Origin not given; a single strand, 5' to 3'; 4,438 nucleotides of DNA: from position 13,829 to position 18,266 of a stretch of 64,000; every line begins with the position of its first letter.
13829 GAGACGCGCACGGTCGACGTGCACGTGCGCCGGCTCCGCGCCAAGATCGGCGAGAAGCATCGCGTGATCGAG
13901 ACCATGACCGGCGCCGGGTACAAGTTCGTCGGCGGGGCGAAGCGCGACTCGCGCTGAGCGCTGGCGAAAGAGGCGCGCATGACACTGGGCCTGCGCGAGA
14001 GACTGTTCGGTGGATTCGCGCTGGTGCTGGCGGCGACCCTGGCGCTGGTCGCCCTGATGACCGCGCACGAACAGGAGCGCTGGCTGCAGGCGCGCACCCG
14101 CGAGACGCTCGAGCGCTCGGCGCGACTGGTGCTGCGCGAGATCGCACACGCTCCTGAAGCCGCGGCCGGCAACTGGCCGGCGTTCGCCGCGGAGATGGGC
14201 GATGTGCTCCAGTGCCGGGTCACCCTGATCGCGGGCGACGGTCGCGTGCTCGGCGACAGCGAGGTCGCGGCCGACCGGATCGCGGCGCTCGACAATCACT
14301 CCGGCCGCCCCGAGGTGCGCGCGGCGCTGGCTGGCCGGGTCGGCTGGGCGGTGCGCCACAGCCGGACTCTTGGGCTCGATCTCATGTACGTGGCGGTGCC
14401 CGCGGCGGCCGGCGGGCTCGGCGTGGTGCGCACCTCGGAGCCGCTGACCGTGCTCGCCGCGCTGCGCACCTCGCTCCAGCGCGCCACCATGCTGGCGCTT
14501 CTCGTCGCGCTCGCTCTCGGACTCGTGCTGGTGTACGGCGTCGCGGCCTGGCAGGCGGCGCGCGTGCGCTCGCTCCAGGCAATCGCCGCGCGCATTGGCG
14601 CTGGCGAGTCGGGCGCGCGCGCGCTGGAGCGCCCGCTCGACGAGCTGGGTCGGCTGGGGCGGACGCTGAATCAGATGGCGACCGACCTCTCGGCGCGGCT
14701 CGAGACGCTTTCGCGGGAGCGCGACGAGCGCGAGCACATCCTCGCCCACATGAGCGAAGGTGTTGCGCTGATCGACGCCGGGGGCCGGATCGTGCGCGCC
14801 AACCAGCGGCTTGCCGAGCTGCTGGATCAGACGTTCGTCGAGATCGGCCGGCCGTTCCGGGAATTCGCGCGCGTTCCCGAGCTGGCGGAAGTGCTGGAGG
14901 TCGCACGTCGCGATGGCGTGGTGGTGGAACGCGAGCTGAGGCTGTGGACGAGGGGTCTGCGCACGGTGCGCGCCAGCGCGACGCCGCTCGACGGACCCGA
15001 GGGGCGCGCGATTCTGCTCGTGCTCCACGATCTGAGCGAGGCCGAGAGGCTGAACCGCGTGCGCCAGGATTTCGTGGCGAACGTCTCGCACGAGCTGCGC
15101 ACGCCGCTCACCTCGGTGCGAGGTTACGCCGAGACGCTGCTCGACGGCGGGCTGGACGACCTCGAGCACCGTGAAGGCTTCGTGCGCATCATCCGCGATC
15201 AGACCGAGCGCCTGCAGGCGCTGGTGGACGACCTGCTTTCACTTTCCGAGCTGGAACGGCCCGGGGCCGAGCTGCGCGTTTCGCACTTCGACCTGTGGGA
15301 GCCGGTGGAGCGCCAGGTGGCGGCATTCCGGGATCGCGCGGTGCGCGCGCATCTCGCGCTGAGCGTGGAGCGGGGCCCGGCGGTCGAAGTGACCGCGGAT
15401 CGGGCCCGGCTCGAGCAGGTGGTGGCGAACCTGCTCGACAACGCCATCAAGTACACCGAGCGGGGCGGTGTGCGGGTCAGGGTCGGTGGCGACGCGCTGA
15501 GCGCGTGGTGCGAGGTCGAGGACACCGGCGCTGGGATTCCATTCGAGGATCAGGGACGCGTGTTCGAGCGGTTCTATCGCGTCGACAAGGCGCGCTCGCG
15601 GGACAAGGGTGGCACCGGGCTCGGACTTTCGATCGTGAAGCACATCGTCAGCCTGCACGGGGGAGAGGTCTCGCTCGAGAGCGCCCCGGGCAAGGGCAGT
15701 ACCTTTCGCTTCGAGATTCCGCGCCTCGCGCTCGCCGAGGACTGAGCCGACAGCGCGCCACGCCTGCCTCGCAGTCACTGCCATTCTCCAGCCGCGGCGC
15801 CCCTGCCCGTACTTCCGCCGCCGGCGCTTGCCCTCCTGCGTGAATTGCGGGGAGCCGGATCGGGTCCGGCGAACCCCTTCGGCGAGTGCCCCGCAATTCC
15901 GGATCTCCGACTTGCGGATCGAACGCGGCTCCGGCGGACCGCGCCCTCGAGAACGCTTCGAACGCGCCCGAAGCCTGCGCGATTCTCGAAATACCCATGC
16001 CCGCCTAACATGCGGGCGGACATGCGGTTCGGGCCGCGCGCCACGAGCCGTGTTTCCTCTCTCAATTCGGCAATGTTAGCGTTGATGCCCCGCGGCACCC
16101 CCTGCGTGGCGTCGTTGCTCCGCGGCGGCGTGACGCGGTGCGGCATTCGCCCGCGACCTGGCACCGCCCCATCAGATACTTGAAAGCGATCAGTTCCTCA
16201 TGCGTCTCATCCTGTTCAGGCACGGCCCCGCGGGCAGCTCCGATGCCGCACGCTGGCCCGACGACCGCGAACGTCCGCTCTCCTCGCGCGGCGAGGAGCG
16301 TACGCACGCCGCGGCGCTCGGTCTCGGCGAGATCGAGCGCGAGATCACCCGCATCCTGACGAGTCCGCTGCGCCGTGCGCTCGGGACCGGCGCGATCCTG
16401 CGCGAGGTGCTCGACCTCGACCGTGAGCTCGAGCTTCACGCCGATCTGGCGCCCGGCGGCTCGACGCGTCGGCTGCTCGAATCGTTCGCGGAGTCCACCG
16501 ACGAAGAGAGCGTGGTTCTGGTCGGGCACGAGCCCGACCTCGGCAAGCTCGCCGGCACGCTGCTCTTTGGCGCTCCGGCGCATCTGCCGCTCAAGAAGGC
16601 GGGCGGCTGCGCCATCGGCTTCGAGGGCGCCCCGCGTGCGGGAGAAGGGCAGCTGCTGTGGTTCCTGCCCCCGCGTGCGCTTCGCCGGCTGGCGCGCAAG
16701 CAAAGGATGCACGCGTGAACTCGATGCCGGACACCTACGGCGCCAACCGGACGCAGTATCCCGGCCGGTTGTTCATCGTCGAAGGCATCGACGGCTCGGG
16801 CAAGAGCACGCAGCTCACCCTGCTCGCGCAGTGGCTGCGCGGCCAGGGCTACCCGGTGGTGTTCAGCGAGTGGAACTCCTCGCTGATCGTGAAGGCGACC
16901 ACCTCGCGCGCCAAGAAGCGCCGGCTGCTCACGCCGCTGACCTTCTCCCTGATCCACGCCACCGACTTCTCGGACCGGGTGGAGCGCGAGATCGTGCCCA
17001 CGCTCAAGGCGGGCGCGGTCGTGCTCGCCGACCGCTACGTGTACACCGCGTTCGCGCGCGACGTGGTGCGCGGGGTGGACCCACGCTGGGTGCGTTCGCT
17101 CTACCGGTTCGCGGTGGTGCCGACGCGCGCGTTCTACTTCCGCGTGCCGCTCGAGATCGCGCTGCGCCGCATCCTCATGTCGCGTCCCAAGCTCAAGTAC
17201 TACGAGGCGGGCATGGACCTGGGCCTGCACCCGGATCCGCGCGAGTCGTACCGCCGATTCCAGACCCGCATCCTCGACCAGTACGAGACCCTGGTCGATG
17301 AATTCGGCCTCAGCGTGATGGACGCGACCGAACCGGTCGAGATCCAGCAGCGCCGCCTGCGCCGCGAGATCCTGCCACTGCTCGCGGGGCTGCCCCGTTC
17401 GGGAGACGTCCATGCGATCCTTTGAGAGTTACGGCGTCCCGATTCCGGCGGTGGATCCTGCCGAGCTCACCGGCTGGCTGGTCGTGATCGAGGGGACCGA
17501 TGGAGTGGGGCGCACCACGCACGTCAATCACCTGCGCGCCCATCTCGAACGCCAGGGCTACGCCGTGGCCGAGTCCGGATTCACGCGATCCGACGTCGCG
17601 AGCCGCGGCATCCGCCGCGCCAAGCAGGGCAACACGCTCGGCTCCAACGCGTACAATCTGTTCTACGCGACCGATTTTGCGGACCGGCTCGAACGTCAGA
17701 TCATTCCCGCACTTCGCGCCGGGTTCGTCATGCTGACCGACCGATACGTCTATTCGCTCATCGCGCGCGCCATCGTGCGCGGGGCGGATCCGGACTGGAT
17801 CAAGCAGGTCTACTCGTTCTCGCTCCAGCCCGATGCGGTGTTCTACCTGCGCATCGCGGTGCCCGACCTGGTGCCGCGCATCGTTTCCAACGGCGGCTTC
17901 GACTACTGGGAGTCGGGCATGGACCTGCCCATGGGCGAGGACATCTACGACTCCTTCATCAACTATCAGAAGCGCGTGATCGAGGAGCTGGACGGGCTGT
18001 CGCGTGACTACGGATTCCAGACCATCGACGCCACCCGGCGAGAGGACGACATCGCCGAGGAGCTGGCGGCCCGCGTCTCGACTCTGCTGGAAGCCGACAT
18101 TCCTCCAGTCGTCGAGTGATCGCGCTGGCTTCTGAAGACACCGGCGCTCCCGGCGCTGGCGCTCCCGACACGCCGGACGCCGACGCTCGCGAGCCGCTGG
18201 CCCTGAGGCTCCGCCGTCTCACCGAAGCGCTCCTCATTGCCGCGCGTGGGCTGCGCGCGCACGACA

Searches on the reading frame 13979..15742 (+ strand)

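Call 55: search_protein_families(library=pfam, proteins=[window:13979-15742:+], max_evalue=0.0001)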
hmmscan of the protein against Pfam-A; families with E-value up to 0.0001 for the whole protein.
window:13979-15742:+ (588 aa): 7 families
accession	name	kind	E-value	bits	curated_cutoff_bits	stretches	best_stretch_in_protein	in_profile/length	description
PF02518.31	HATPase_c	-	1.4e-31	109.6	26.4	1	474-582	2-109/111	Histidine kinase-, DNA gyrase B-, and HSP90-like ATPase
PF00512.31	HisKA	-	3.3e-20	72.3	26.9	1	362-427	2-65/66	His Kinase A (phospho-acceptor) domain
PF00672.30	HAMP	-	5.5e-08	33.5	25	1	188-238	2-52/53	HAMP domain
PF08448.16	PAS_4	-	2.1e-07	31.6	23.1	1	256-357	2-110/110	PAS fold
PF13188.13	PAS_8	-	5.2e-06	26.6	21.8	1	253-301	5-55/65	PAS domain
PF12860.13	PAS_7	-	8.8e-06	26.3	27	1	255-301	1-49/115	PAS fold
PF13426.13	PAS_9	-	6.2e-05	23.7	27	0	260-354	2-103/103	PAS domain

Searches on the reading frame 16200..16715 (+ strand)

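Call 55: search_protein_families(library=pfam, proteins=[window:16200-16715:+], max_evalue=0.0001)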
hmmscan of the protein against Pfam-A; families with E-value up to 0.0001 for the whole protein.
window:16200-16715:+ (172 aa): 1 family
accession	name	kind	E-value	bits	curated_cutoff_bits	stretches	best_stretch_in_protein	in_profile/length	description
PF00300.27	His_Phos_1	-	5.8e-08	33.1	21.7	1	3-82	1-76/194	Histidine phosphatase superfamily (branch 1)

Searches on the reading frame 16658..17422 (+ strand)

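Call 55: search_protein_families(library=pfam, proteins=[window:16658-17422:+], max_evalue=0.0001)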
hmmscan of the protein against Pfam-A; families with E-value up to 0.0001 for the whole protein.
window:16658-17422:+ (255 aa): 1 family
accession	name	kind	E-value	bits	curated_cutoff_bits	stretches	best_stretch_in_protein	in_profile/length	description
PF02223.23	Thymidylate_kin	-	1e-19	71.4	27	1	41-177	1-140/185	Thymidylate kinase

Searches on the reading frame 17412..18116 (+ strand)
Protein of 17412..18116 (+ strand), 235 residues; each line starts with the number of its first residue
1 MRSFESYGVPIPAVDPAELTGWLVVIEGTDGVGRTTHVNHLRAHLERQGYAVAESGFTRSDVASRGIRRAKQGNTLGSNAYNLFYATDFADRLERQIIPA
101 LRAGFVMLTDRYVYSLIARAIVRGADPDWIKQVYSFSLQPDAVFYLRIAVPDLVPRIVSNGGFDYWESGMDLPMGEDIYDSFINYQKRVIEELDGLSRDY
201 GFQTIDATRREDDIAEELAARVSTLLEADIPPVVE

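Call 55: search_protein_families(library=pfam, proteins=[window:17412-18116:+], max_evalue=0.0001)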
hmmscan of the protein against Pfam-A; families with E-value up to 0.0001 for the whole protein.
window:17412-18116:+ (235 aa): 1 family
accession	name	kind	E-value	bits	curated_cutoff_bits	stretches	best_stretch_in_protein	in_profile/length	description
PF02223.23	Thymidylate_kin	-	4.8e-19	69.2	27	1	26-215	1-182/185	Thymidylate kinase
